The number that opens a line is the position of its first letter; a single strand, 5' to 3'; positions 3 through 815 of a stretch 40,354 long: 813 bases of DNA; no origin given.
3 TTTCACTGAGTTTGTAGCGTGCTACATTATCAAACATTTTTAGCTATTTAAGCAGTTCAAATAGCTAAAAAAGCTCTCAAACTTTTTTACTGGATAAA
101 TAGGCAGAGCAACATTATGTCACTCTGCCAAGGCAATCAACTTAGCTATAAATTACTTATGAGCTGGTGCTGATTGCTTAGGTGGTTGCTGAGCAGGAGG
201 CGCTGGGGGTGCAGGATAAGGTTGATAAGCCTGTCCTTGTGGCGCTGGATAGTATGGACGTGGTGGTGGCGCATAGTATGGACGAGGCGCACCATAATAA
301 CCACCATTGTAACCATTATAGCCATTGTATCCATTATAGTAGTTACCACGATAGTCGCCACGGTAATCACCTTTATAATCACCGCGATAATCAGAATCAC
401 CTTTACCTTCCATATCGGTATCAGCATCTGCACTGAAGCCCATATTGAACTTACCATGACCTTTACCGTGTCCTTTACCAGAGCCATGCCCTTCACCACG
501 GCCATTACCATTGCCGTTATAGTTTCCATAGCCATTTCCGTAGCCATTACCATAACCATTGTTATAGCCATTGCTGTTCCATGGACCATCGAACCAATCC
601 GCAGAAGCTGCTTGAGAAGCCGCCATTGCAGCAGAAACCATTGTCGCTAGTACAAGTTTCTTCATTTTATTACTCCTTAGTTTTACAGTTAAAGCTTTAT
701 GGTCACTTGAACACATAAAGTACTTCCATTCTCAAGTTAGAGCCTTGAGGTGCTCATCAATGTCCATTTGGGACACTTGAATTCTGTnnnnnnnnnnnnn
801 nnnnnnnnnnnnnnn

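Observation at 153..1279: RND operon ends in two exported, extreme low-complexity Gly/Tyr/Asn/Pro proteins (candidate envelope or sulfur-globule-coat-like or metal-binding matrix)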

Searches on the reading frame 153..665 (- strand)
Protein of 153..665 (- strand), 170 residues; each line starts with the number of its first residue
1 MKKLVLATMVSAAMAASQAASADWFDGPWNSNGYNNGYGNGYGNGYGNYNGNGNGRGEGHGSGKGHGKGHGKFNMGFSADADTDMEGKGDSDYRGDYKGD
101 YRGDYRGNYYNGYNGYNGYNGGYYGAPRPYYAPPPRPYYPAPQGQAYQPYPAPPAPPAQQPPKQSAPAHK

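Call 3: search_protein_families(library=pfam, proteins=[window:153-665:-], max_evalue=1)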
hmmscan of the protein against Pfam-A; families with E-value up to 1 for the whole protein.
window:153-665:- (170 aa): 2 families
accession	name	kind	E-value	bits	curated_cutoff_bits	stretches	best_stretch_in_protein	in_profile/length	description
PF22807.2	TrAA12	-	0.0074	15.1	30.9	1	19-74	381-436/463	TrAA12-like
PF17228.7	SGP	-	0.026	15.8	26.7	1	24-76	1-56/93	Sulphur globule protein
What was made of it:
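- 153..665 (-): Gene B: exported 170-aa Gly/Tyr/Asn/Pro-rich protein (mature 148 aa, 16.0 kDa). It is a divergent member of the sulfur globule protein (SGP, PF17228) family. The signal peptide is encoded by 600-665. Weak PF17228 hit in the correct register: call 3.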

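Call 4: search_protein_families(library=ncbifam, proteins=[window:153-665:-], max_evalue=1)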
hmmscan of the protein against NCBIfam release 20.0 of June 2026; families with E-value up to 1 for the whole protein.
window:153-665:- (170 aa): 2 families
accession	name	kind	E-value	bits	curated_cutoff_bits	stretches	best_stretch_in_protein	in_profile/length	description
NF033849.1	ser_rich_anae_1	subfamily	0.0011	16.4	650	1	8-95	229-306/1163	serine-rich protein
NF053636.1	DDHlcsCsdAPsy1082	equivalog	0.25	9.8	890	1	34-100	383-453/512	DEAD/DEAH box helicase CsdA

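Call 8: find_homologous_proteins(query=window:153-665:-, max_evalue=0.001)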
Query window:153-665:- (170 aa): 5 proteins with E <= 0.001 among 3570 candidates.
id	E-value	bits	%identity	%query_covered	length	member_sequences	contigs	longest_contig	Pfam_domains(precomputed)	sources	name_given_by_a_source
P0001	7.4e-22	96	51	56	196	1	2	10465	-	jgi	-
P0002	3.0e-8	52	37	82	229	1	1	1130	-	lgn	-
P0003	2.2e-5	42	40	28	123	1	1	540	-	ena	-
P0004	3.6e-4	38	44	49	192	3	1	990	-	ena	-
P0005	4.3e-4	38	-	-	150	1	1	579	-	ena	-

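Call 11: find_encoding_contigs(protein=P0001, flank=10000)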
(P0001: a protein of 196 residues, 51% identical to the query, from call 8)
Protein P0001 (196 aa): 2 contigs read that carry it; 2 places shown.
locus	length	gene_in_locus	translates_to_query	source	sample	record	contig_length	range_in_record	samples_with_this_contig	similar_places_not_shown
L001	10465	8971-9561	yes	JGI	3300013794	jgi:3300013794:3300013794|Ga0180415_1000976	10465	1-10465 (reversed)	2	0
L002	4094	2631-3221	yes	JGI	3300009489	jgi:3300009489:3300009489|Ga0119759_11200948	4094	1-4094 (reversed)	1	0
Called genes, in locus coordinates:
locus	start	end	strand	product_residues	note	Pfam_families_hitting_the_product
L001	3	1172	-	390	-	?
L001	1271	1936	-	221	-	PF01728:FtsJ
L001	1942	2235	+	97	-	PF01985:CRS1_YhbY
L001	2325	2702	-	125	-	-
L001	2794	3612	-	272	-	PF12697:Abhydrolase_6, PF07819:PGAP1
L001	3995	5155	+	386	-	PF25919:BSH_CusB (faint), PF00364:Biotin_lipoyl (faint), PF25917:BSH_RND, PF25973:BSH_CzcB (weak), PF25989:YknX_C (faint)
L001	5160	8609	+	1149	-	PF00873:ACR_tran, PF02355:SecD_SecF_C (faint)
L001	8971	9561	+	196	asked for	-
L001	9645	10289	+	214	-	PF01656:CbiA, PF09140:MipZ (faint), PF13614:AAA_31 (weak)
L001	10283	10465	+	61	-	?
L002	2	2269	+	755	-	?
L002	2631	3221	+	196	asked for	-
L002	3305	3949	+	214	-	PF01656:CbiA, PF09140:MipZ (faint), PF13614:AAA_31 (weak)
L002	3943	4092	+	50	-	?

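Call 18: find_related_loci(query=A1, collection=genome_contigs, flank=10000)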
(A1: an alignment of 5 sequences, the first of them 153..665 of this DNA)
Query A1 (170 aa) in genome_contigs; peptide patterns used: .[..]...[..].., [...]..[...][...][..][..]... (x = any residue, [..] = any of these).
148 stretches matched a pattern; 49 encode a relative of the query (tblastn E <= 1e-3); 49 distinct loci.
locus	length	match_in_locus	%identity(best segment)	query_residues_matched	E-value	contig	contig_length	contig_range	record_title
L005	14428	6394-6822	76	1-147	7e-29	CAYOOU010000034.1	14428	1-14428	MAG TPA_asm: uncultured Piscirickettsiaceae bacterium isolate binchicken_co64_126 genome assembly, contig: NODE_3061_len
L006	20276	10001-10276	56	1-90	2e-21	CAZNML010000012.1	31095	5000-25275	MAG TPA_asm: uncultured Thiosulfatimonas sp. isolate SRP167671_co3_106 genome assembly, contig: NODE_560_length_31095_co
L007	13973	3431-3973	35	3-170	3e-15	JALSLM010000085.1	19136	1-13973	MAG: Thiotrichaceae bacterium isolate 355-202_metabat2_scaf2bin.023 355-202_scaffold_1917_c1, whole genome shotgun seque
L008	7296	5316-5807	36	1-158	5e-15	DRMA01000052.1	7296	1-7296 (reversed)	MAG TPA_asm: Thiothrix sp. isolate HyVt-477 HyVt-477_k145_1205705, whole genome shotgun sequence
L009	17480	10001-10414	41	1-127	1e-14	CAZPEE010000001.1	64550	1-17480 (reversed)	MAG TPA_asm: uncultured Cocleimonas sp. isolate SRP163575_co2_284 genome assembly, contig: NODE_439_length_64550_cov_9.9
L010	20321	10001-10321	41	2-109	4e-14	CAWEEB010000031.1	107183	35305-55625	MAG: uncultured Gammaproteobacteria bacterium isolate MFD03551.bin.2.100 genome assembly, contig: contig_24878, whole ge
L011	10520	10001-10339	41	1-110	2e-13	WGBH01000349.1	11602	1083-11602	MAG: Thiotrichaceae bacterium isolate S144_19 k151_412747, whole genome shotgun sequence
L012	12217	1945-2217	46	1-90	2e-13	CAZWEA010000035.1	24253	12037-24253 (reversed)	MAG TPA_asm: uncultured Cocleimonas sp. isolate SRP128015_co1_179 genome assembly, contig: NODE_2601_length_24253_cov_9.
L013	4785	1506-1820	42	2-99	2e-13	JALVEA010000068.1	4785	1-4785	MAG: Thiotrichaceae bacterium isolate 134-614_metabat2_scaf2bin.076 134-614_scaffold_15991_c1, whole genome shotgun sequ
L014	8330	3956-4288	42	1-108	2e-13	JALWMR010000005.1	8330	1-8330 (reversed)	MAG: Thiotrichaceae bacterium isolate M17_metabat2_scaf2bin.180 M17_NODE_10331_length_8330_cov_1.929050, whole genome sh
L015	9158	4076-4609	34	1-168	4e-13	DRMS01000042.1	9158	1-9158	MAG TPA_asm: Leucothrix mucor isolate HyVt-493 HyVt-493_k145_1135534, whole genome shotgun sequence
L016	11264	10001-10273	46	1-90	4e-13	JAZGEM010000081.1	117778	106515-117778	MAG: Cocleimonas sp. isolate SCS4bin.21 SCS4bin.21_81, whole genome shotgun sequence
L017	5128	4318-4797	31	1-165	6e-13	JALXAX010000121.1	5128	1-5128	MAG: Thiotrichaceae bacterium isolate T2_metabat2_scaf2bin.050 T2_NODE_33524_length_5128_cov_3.907818, whole genome shot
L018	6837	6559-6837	56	1-95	2e-12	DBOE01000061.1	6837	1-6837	MAG TPA_asm: Hydrogenovibrio sp. UBA654 UBA654_contig_3780, whole genome shotgun sequence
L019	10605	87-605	31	1-169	4e-12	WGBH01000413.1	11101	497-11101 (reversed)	MAG: Thiotrichaceae bacterium isolate S144_19 k151_469865, whole genome shotgun sequence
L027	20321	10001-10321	43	3-108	9e-10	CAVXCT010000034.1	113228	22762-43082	MAG: uncultured Gammaproteobacteria bacterium isolate MFD03551.bin.1.110 genome assembly, contig: contig_49658, whole ge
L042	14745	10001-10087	62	1-29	6e-7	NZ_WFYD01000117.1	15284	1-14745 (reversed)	MAG: Sulfurivirga sp. isolate S141_79 k151_61474, whole genome shotgun sequence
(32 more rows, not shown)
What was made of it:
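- B paralogues exist in Leucothrix and Cocleimonas (call 18).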

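Call 19: search_protein_families(library=pfam, alignment_id=A1, max_evalue=1)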
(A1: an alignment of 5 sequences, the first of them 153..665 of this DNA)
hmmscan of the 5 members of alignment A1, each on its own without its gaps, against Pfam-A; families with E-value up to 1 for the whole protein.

A. member 1, window:153-665:- (170 aa): 2 families
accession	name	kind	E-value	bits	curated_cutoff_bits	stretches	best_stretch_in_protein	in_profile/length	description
PF22807.2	TrAA12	-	0.0074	15.1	30.9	1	19-74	381-436/463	TrAA12-like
PF17228.7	SGP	-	0.026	15.8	26.7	1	24-76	1-56/93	Sulphur globule protein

B. families by the number of members that match (of 5 scanned): 2 families
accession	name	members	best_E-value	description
PF22807.2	TrAA12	5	0.00012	TrAA12-like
PF17228.7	SGP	4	0.026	Sulphur globule protein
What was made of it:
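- On Sulfur globule protein family (Pfam PF17228 SGP): Four of five B-family members give sub-threshold hits (call 19).
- Tried and rejected: Pfam TrAA12-like and NCBIfam 'serine-rich protein' or CsdA hits to B are low-complexity artefacts far below their cut-offs (calls 3, 4, 19).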

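Call 40: search_protein_families(library=pfam, proteins=[L006:11352-13067:+, L042:11246-12352:+, L042:12371-13099:+], max_evalue=0.1)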
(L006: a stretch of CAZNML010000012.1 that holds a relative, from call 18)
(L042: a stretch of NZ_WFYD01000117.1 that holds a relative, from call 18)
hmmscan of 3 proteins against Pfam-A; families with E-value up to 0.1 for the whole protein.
L006:11352-13067:+ (571 aa): 1 family
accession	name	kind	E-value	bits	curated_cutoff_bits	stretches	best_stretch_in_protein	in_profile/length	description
PF13807.11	GNVR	-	0.022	15.1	27.7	0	233-267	11-47/82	G-rich domain on putative tyrosine kinase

L042:11246-12352:+ (368 aa): 1 family
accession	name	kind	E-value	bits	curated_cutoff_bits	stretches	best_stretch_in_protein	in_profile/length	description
PF13428.12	TPR_14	-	0.073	14.2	23.5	1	315-345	2-32/44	Tetratricopeptide repeat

L042:12371-13099:+ (242 aa): 27 families (the best 25 are shown)
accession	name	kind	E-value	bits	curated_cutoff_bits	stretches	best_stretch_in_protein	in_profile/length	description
PF06103.16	DUF948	-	2e-06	28.3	37.2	1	42-112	8-78/89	Bacterial protein of unknown function (DUF948)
PF06009.19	Laminin_II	-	0.0007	20.1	33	1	72-198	11-132/138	Laminin Domain II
PF07889.17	DUF1664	-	0.00089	19.7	34.6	1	58-141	39-122/124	Protein of unknown function (DUF1664)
PF06419.17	COG6_N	-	0.0011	19.6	27.4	1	64-129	19-84/114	Conserved oligomeric complex COG6, N-terminal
PF20072.4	DUF6468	-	0.0012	19.4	26.9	1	125-169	1-45/76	Domain of unknown function (DUF6468)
PF10392.15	COG5_N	-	0.0037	17.9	31.2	0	82-127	69-114/132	Conserved oligomeric Golgi complex subunit 5, N-terminal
PF08702.15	Fib_alpha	-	0.0042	17.7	29.9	1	65-166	22-127/143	Fibrinogen alpha/beta chain family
PF11932.13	DUF3450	-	0.0054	16.5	32.6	1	77-161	8-92/241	Protein of unknown function (DUF3450)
PF24423.1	OVT1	-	0.0065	17.3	30.9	1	86-162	23-99/100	Major antigen, helical domain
PF04102.17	SlyX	-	0.0096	17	30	0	128-167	11-50/67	SlyX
PF07160.18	SKA1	-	0.012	15.8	29.6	1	72-165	16-113/243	Spindle and kinetochore-associated protein 1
PF04513.17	Baculo_PEP_C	-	0.014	15.9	38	1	76-147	15-87/140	Baculovirus polyhedron envelope protein, PEP, C terminus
PF01601.21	CoV_S2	-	0.016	14.3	40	1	54-150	186-279/521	Coronavirus spike glycoprotein S2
PF13870.11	CCDC113_CCDC96_CC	-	0.021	15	31.6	1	57-156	77-174/177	CCDC113/CCDC96, coiled-coil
PF18394.6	TBK1_CCD1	-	0.021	14.8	25.9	1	56-166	24-129/256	TANK-binding kinase 1 coiled-coil domain 1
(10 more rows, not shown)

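Call 51: search_protein_representatives(alignment_id=A5)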
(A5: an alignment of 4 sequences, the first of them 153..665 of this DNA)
Query: 4 sequences, 199 profile positions. Proteins with E-value up to 0.001 (for the whole library): 88; up to 1e-10: 36; up to 1e-30: 6. The best 88 are listed.
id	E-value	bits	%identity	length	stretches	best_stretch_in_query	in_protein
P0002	1.9e-85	302.2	-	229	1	1-198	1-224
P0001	2.6e-50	187.5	-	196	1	1-199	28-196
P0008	1.4e-39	152.5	-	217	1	1-192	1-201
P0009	1.8e-36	142.3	-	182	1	1-190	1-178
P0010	1.0e-31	126.8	-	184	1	1-198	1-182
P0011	6.2e-31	124.2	-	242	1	8-195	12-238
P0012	2.6e-29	119.0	-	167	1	1-160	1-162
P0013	6.7e-27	111.1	-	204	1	1-161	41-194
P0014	8.0e-26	107.6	-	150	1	1-117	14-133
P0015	1.4e-25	106.8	-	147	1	1-127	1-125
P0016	3.0e-25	105.7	-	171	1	1-160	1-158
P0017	3.0e-24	102.5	-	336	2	7-162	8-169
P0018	4.4e-23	98.6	-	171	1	1-166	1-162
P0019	3.1e-22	95.9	-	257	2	1-159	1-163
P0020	1.1e-20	90.8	-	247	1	7-178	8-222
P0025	2.9e-19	86.1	-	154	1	4-153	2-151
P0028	6.7e-18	81.7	-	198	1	1-186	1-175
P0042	1.7e-10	57.6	-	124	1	1-140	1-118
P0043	2.3e-10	57.1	-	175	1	3-168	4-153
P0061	9.4e-07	45.3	-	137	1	3-160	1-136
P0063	1.6e-06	44.6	-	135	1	3-159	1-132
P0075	3.0e-05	40.4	-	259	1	1-147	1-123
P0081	2.4e-04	37.5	-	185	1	4-119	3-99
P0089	8.4e-04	35.7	-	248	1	5-147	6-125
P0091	8.5e-04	35.7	-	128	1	2-147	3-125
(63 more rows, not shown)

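Call 53: search_protein_families(library=pfam, proteins=[P0075, P0081, P0089, P0091, P0061, P0042, P0028, P0025, P0063, P0043], max_evalue=0.1)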
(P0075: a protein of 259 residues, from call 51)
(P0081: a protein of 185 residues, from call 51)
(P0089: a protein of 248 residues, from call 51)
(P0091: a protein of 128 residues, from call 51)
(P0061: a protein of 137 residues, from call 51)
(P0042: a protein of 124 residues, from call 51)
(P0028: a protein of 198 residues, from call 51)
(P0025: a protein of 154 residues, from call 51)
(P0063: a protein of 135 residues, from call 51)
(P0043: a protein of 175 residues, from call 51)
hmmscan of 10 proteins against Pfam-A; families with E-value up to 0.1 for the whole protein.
P0075 (259 aa): 3 families
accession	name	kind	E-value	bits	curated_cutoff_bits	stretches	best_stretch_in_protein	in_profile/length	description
PF17228.7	SGP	-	1e-10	42.8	26.7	1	22-121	1-91/93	Sulphur globule protein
PF00456.26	Transketolase_N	-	2.5e-05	23.9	22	1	151-222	170-243/334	Transketolase, thiamine diphosphate binding domain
PF17253.7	DUF5320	-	0.034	15.8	27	1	46-147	11-97/99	Family of unknown function (DUF5320)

P0081 (185 aa): 1 family
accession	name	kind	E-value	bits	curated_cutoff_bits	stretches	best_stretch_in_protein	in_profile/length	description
PF17228.7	SGP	-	2.4e-06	28.7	26.7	1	19-100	1-70/93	Sulphur globule protein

P0089 (248 aa): 1 family
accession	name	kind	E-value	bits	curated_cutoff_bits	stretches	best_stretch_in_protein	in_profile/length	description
PF17228.7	SGP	-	3.6e-06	28.2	26.7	1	22-109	1-78/93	Sulphur globule protein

P0091 (128 aa): 1 family
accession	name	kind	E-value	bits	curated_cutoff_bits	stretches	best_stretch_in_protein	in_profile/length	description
PF17228.7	SGP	-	3e-07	31.6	26.7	1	22-126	1-89/93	Sulphur globule protein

P0061 (137 aa): 1 family
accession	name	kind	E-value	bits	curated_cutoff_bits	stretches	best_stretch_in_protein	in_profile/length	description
PF17228.7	SGP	-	1.9e-06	29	26.7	1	49-135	8-87/93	Sulphur globule protein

P0042 (124 aa): 2 families
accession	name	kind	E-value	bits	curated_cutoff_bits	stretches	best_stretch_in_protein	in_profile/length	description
PF17228.7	SGP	-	4.4e-10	40.7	26.7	1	31-122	2-85/93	Sulphur globule protein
PF22807.2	TrAA12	-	0.00011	21.2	30.9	1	23-85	380-436/463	TrAA12-like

P0028 (198 aa): 3 families
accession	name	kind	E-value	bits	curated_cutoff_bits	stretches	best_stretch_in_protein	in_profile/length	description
PF17228.7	SGP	-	0.00014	23.1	26.7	1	52-149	6-90/93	Sulphur globule protein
PF22807.2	TrAA12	-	0.00056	18.8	30.9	2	27-75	384-432/463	TrAA12-like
PF18652.6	Adhesin_P1_N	-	0.073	13.8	27.1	1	155-191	70-106/106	Adhesin P1 N-terminal domain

P0025 (154 aa): 2 families
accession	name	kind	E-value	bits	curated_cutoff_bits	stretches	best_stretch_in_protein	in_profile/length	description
PF17228.7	SGP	-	0.00017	22.8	26.7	0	43-153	1-90/93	Sulphur globule protein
PF22807.2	TrAA12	-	0.0045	15.8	30.9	1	20-66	380-426/463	TrAA12-like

P0063 (135 aa): 3 families
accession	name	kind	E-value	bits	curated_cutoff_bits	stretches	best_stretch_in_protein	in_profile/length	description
PF17228.7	SGP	-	1.5e-11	45.4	26.7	1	40-135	6-93/93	Sulphur globule protein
PF22807.2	TrAA12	-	0.004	16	30.9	1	31-86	384-437/463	TrAA12-like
PF25698.1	EBNA2_Core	-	0.032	13.9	35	1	38-64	236-264/389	EBNA-2 core transactivation domain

P0043 (175 aa): 1 family
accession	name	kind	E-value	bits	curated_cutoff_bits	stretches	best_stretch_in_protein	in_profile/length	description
PF17228.7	SGP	-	3.6e-05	24.9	26.7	1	34-144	2-87/93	Sulphur globule protein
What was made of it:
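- On Sulfur globule protein family (Pfam PF17228 SGP): The B-family profile retrieves seven proteins that pass PF17228 at 28-45 bits (calls 51, 53).
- Among them are proteins that pass Pfam's SGP cut-off: P0063 45.4 bits, P0075 42.8, P0042 40.7, P0091 31.6, P0061 29.0, P0081 28.7, P0089 28.2 (calls 51, 53).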

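Call 66: search_protein_families(library=padloc, proteins=[window:153-665:-], max_evalue=0.001)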
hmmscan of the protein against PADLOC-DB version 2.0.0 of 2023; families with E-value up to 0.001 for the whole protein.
window:153-665:- (170 aa): 0 families
